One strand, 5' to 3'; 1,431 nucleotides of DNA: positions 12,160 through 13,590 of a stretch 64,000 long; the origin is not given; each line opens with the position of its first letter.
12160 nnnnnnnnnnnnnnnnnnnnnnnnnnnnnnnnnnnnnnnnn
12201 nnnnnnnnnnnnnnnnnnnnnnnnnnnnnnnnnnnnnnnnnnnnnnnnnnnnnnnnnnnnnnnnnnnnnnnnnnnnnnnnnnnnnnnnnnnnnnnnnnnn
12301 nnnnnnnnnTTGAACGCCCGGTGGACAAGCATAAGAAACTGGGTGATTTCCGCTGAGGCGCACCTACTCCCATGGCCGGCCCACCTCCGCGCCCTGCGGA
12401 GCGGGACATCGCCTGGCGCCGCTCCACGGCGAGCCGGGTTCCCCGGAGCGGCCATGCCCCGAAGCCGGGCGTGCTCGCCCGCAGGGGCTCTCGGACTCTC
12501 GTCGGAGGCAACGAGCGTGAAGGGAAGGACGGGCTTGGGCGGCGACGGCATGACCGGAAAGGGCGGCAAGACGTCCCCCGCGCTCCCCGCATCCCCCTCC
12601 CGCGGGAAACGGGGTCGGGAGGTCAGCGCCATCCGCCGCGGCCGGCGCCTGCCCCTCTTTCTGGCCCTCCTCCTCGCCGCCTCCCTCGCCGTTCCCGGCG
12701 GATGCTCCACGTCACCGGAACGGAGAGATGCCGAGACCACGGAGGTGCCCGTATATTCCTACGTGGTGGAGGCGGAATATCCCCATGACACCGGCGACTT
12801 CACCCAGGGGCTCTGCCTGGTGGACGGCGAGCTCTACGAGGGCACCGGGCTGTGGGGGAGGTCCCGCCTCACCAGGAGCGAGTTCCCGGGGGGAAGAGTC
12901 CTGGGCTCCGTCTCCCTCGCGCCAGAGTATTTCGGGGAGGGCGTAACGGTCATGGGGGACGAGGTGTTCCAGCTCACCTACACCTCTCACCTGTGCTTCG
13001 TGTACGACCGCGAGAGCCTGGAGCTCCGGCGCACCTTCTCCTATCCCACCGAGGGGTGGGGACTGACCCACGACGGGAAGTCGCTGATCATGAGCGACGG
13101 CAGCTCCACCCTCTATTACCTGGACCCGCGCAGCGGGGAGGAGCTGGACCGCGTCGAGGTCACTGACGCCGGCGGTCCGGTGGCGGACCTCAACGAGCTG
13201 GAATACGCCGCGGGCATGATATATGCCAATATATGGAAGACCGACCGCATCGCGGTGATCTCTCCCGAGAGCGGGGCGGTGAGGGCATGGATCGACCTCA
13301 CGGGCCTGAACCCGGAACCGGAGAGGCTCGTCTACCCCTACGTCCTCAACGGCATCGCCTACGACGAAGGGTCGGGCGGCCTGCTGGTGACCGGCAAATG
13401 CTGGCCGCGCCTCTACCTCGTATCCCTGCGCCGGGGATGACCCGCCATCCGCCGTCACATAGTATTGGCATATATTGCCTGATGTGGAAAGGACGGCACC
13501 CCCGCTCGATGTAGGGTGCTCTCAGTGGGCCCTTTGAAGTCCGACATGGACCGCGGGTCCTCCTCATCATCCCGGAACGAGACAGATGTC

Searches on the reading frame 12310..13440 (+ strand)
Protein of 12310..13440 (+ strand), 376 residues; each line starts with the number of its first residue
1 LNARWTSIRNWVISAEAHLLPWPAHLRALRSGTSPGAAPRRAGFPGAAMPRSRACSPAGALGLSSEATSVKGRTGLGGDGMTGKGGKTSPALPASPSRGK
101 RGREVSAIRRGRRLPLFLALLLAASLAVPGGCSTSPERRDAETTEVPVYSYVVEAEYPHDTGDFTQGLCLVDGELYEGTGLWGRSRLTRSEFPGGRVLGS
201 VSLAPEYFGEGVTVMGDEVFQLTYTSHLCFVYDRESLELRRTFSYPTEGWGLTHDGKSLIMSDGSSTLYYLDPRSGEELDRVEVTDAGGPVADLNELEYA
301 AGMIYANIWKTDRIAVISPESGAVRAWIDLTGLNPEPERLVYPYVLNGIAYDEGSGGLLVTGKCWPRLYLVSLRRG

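Call 57: search_protein_families(library=pfam, proteins=[window:12310-13440:+], max_evalue=0.00001)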
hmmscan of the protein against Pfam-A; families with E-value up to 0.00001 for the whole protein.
window:12310-13440:+ (376 aa): 1 family
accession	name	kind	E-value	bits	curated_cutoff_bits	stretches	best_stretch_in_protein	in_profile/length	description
PF05096.18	Glu_cyclase_2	-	1.1e-86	290.8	22.3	1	133-373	11-249/249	Glutamine cyclotransferase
